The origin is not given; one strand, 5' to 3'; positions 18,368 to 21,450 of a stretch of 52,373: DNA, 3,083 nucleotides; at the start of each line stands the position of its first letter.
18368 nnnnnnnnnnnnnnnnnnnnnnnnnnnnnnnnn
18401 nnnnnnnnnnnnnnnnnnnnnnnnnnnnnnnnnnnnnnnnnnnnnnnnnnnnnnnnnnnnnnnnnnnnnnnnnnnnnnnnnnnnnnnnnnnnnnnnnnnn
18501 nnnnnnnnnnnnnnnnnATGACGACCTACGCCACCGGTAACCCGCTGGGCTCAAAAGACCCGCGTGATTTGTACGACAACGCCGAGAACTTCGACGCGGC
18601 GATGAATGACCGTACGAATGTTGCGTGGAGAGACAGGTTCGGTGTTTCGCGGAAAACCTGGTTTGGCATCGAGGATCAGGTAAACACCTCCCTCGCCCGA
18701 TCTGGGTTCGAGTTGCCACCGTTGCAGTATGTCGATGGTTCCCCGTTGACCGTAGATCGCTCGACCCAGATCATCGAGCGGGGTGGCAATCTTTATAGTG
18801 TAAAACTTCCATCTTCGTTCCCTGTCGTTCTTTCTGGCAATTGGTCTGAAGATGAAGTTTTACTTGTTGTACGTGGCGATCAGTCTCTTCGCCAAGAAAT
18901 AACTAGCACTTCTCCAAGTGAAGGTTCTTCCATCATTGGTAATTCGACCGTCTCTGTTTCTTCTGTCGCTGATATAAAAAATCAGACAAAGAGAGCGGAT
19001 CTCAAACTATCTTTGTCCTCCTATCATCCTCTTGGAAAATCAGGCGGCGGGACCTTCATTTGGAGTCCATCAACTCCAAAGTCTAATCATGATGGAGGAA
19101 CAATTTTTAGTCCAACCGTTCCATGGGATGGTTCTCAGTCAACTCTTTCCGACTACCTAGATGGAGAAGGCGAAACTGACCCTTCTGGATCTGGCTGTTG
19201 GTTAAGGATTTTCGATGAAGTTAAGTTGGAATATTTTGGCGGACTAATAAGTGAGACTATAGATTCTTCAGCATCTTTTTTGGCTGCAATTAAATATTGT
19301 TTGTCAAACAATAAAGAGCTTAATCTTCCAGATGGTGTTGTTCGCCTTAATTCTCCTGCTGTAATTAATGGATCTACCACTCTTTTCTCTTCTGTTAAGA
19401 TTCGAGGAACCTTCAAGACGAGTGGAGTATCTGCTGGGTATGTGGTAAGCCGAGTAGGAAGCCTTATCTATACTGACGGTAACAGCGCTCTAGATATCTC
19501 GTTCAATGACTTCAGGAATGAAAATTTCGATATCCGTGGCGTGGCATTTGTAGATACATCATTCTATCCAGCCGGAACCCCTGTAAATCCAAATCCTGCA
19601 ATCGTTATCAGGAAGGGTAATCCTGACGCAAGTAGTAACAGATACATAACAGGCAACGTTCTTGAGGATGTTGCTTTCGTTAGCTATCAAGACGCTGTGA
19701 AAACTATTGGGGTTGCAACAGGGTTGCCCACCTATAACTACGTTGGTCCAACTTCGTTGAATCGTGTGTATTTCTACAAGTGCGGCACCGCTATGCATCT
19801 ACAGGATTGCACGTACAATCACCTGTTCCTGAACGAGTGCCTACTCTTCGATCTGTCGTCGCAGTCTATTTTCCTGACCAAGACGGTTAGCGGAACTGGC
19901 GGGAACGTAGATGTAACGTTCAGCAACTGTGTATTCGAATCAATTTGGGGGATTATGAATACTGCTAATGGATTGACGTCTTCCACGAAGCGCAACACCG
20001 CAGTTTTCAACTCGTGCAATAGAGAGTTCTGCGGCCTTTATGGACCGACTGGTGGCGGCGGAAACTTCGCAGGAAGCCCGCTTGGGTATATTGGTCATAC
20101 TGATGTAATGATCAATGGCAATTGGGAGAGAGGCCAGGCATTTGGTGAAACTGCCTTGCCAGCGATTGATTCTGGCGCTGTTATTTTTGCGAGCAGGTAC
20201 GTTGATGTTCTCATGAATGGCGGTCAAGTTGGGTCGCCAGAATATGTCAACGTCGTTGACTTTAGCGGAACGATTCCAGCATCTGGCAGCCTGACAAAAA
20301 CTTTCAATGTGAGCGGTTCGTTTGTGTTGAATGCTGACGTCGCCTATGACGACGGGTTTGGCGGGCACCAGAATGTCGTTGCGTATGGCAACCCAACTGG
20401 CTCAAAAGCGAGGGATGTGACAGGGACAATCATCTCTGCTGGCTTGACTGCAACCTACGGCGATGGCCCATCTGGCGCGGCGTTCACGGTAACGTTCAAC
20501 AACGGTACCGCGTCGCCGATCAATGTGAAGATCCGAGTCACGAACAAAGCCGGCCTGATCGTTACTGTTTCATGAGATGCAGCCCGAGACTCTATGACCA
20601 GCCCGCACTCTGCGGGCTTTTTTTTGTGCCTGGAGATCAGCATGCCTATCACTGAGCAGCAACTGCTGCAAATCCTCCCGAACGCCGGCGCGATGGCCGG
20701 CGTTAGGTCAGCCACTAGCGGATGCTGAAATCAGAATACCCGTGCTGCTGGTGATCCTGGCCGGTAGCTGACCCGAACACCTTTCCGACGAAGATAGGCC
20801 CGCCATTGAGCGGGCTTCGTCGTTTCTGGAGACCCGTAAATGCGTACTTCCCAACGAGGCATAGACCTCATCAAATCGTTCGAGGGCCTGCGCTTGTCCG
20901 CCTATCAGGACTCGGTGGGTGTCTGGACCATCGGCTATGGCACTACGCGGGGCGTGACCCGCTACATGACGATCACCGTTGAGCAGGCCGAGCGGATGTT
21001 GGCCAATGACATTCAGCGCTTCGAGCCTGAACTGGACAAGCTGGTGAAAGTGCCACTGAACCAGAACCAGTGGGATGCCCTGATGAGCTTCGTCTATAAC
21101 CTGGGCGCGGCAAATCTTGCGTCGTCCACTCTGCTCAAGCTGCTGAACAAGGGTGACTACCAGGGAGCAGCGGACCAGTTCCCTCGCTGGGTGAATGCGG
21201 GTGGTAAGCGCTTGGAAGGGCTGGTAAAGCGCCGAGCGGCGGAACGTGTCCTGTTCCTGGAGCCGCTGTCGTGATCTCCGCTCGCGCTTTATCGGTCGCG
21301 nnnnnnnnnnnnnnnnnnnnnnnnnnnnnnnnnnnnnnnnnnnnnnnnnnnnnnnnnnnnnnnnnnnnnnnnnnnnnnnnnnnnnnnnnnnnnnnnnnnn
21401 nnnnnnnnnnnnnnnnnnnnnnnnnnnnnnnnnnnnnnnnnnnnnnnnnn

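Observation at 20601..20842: Lysin cassette replacement: remnant of a GH19-type endolysin start next to an intact GH24 endolysin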

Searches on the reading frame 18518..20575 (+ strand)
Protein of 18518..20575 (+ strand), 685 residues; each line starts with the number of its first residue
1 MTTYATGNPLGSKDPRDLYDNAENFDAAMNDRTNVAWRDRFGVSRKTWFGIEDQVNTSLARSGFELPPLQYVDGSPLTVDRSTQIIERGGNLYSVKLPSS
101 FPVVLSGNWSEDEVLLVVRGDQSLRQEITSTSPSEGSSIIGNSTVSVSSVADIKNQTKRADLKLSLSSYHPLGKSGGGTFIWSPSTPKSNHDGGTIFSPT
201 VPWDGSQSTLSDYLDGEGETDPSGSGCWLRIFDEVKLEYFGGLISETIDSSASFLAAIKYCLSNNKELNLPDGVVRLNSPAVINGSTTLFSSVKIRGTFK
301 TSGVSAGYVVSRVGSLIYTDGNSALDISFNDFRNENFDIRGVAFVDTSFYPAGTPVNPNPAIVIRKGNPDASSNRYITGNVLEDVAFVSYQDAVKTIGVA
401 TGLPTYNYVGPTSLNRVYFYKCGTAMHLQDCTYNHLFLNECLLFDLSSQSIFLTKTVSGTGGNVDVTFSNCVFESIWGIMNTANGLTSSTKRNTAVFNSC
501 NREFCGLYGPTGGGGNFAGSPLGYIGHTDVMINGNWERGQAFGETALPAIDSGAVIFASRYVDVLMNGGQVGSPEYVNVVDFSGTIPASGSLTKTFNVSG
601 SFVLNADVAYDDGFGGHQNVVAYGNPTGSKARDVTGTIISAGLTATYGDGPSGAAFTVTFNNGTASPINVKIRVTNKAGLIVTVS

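Call 14: search_protein_families(library=pfam, proteins=[window:18518-20575:+], max_evalue=0.01)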
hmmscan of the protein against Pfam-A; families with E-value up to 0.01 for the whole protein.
window:18518-20575:+ (685 aa): 0 families

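Call 30: search_protein_families(library=phrogs, proteins=[window:18518-20575:+], max_evalue=0.01)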
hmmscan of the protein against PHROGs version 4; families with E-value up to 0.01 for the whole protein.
window:18518-20575:+ (685 aa): 10 families
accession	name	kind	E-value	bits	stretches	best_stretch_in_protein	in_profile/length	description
phrog_32929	-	unknown function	0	1603.6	1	1-685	1-685/685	-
phrog_15518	-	unknown function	2e-54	186.1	1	1-131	1-135/667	-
phrog_34100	-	tail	3.2e-53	182.1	1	3-156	7-161/696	tail protein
phrog_27346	-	unknown function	1.9e-52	179.6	1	1-327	1-321/738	-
phrog_24092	-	tail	1.8e-29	103.5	1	136-276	324-468/939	tail fiber protein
phrog_13768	-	tail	4.4e-27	96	1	30-158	1-123/718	tail protein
phrog_17635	-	tail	5.4e-09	35.8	1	1-61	5-64/721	tail fiber protein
phrog_14824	-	unknown function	1.5e-08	34.3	1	146-274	128-258/719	-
phrog_24271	-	tail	2.3e-06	27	1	144-241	282-378/742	tail fiber protein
phrog_21878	-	tail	5.9e-06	25.6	1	16-153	1-138/810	tail fiber protein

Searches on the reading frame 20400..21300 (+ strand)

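Call 14: search_protein_families(library=pfam, proteins=[L003:3242-3871:+], max_evalue=0.01)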
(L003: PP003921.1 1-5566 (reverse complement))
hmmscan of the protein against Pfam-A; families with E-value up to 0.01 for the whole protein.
L003:3242-3871:+ (209 aa): 1 family
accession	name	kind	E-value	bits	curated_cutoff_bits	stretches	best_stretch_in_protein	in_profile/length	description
PF00182.24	Glyco_hydro_19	-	3e-07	30.9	25.5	1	115-167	102-155/232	Chitinase class I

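Call 29: search_protein_families(library=pfam, proteins=[L004:2338-2772:+], max_evalue=0.01)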
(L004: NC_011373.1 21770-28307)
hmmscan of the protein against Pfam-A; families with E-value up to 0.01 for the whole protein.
L004:2338-2772:+ (144 aa): 0 families
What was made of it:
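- Tried and rejected: Pfam gave nothing for D3 orf31, orf34, the HNH ORF or the 38-aa ORF (call 29).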

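Call 30: search_protein_families(library=phrogs, proteins=[L003:3242-3871:+], max_evalue=0.01)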
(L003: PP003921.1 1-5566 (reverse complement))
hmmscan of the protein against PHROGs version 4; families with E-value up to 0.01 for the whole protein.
L003:3242-3871:+ (209 aa): 9 families
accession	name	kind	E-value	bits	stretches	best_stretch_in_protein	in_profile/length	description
phrog_181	-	lysis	2.4e-91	308.9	1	1-208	330-530/769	endolysin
phrog_26317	-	unknown function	7.2e-41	139.9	1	97-208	8-117/119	-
phrog_9506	-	lysis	1.3e-31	111.5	2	100-207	69-192/330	endolysin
phrog_14712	-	moron, auxiliary metabolic gene and host takeover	4.4e-26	92.8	1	102-208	73-187/322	chitinase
phrog_317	-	lysis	9.8e-21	75.4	1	18-207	208-358/492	endolysin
phrog_34417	-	unknown function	8.6e-20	72.2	2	101-206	72-193/326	-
phrog_1519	-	lysis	1.1e-17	65.4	1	22-207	219-379/502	endolysin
phrog_3201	-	tail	1.9e-17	63.3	1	30-200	2029-2197/2408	tail fiber protein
phrog_12261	-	unknown function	0.00012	23.2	1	126-190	14-76/76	-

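Call 32: search_solved_structures(query=L003:3242-3871:+, max_evalue=0.01)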
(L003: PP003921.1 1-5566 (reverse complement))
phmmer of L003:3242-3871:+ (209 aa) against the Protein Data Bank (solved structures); distinct sequences matched with E-value up to 0.01: 36.
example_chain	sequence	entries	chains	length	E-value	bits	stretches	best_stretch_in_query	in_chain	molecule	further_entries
9eoi_A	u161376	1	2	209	9.5e-102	342.5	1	1-209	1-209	Putative lytic enzyme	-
8p8e_AAA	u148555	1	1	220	2.2e-49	171.5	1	18-195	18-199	Glycoside hydrolase family protein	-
9ms6_A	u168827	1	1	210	1.3e-43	152.6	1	12-205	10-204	PWe1 endolysin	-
4ok7_A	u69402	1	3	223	1.3e-40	142.9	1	26-208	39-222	Endolysin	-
9ms7_A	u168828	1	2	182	5.3e-34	121.3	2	100-207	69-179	PWe2 endolysin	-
7r6s_A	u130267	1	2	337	6.4e-22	81.8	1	26-202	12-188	Putative bacteriophage protein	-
8xcl_A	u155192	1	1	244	3.3e-19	73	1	26-208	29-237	EF-hand domain-containing protein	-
9hqw_A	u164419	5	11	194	4.6e-17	66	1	100-202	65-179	Endolysin A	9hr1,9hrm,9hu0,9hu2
9hnu_B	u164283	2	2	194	1.3e-16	64.5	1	100-202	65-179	Endolysin A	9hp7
9hnv_A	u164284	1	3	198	2.9e-14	56.8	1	100-207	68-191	N-acetylmuramoyl-L-alanine amidase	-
2cjl_A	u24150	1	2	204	3.8e-08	36.8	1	118-168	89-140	SECRETED CHITINASE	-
4ij4_A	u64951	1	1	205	1.1e-06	32.1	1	116-191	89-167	Chitinase A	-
3wh1_A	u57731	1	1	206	1.1e-06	32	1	116-191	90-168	Chitinase A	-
3w3e_A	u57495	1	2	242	2.7e-06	30.8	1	109-168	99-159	Cotyledoneous yieldin-like protein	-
7f88_A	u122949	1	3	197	2.7e-06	30.8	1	116-191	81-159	Chitinase A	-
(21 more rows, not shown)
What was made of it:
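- Closest known: PaGH19Lys / PA0629, the R/F-pyocin endolysin. Same: The U9 homologue matches it at E 9.5e-102 (call 32).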

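Call 55: find_related_loci(query=L003:3242-3871:+, collection=viral_contigs, flank=1500)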
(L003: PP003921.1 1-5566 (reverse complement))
Query L003:3242-3871:+ (209 aa) in viral_contigs; peptide patterns used: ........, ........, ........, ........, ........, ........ (x = any residue, [..] = any of these).
600 stretches matched a pattern (row limit reached: there are more); 593 encode a relative of the query (tblastn E <= 1e-3); the best 80 are kept; 80 distinct loci.
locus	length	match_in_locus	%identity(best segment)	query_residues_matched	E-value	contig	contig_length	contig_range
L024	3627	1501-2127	100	1-209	8e-137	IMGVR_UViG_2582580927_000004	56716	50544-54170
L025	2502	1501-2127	97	1-209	7e-136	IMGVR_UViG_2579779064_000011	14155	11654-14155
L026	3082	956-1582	97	1-209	2e-134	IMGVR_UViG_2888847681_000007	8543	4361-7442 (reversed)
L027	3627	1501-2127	97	1-209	2e-132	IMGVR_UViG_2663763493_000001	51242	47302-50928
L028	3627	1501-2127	97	1-209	6e-131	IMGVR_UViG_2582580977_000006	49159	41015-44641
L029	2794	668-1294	96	1-209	5e-134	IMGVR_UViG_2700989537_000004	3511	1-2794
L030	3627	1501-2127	96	1-209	2e-131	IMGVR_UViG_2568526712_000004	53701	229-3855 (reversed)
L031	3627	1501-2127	96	1-209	1e-130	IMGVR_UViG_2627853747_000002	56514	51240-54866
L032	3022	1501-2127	95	1-209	1e-132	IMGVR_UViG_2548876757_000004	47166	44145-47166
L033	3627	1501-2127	95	1-209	3e-130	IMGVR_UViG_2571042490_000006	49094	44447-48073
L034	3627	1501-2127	96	1-209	5e-130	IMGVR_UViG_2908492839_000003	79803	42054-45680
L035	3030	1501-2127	96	1-209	8e-132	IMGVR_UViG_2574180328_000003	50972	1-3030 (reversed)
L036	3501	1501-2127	95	1-209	2e-130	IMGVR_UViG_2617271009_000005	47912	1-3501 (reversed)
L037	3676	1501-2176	97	1-209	5e-124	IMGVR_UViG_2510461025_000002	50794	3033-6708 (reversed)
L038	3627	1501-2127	96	1-209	1e-130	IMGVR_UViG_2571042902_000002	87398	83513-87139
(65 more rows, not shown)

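Call 68: find_related_loci(query=L003:3242-3871:+, collection=genome_contigs, flank=1200)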
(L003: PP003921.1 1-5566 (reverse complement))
Query L003:3242-3871:+ (209 aa) in genome_contigs; peptide patterns used: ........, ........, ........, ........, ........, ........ (x = any residue, [..] = any of these).
600 stretches matched a pattern (row limit reached: there are more); 482 encode a relative of the query (tblastn E <= 1e-3); the best 80 are kept; 80 distinct loci.
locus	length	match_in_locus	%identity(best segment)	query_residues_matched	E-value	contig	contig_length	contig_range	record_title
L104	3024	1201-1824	80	1-208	6e-107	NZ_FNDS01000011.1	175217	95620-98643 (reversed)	Pseudomonas panipatensis strain CCM 7469, whole genome shotgun sequence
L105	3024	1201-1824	76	1-208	2e-102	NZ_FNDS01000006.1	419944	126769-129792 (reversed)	Pseudomonas panipatensis strain CCM 7469, whole genome shotgun sequence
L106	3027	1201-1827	78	1-209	6e-94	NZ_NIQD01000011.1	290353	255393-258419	Pseudomonas paraeruginosa strain ATCC 9027 NODE_11_length_290353_cov_72.7081, whole genome shotgun sequence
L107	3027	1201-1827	63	1-209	1e-82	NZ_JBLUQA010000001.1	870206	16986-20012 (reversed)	Pseudomonas sp. NY15435 contig00001, whole genome shotgun sequence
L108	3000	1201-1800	67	1-208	4e-82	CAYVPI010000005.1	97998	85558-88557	MAG TPA_asm: uncultured Pseudomonas sp. isolate binchicken_co220_1 genome assembly, contig: NODE_89_length_97998_cov_12.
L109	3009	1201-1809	64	1-209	2e-82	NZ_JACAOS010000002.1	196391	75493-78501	Pseudomonas gingeri strain A8002 run0228_A8002_S9_L004_contig_2, whole genome shotgun sequence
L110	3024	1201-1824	63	1-208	5e-81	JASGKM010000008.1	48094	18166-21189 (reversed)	MAG: Pseudomonas sp. isolate 5N591 JMF-2111-06-0005.ont.bin.591_7, whole genome shotgun sequence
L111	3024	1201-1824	63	1-208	8e-81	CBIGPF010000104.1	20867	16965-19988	MAG TPA_asm: uncultured Pseudomonas sp. isolate SRR29014960_concoct_34 genome assembly, contig: ERZ27364776.694, whole g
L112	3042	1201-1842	64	1-209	4e-80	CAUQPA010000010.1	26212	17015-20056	MAG TPA_asm: uncultured Pseudomonas sp. isolate ERR9968761_bin.7_MetaWRAP_v1.3_MAG genome assembly, contig: ERZ21615836.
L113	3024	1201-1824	62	1-208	3e-79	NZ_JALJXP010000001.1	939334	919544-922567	Pseudomonas nitroreducens strain 381H Ga0456389_01, whole genome shotgun sequence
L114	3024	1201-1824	62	1-208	2e-79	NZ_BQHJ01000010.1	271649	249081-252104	Pseudomonas pseudonitroreducens strain BML-PP015 sequence10, whole genome shotgun sequence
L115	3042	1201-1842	65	1-209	2e-77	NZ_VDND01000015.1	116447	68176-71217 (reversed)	Pseudomonas oryzihabitans strain DE0602 NODE_15_length_116447_cov_42.195328, whole genome shotgun sequence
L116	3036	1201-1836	67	1-209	1e-77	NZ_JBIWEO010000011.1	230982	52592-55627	Pseudomonas sp. NPDC096917 NPDC096917_227_C12.ctg-0011, whole genome shotgun sequence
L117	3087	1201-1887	58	1-209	1e-76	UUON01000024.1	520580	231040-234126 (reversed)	Pseudomonas sp. 286 isolate p4.D11 genome assembly, contig: 24, whole genome shotgun sequence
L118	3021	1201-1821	60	3-209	1e-76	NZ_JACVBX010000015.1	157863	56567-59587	Pseudomonas sp. PDM18 NODE_15_length_157863_cov_32.538330, whole genome shotgun sequence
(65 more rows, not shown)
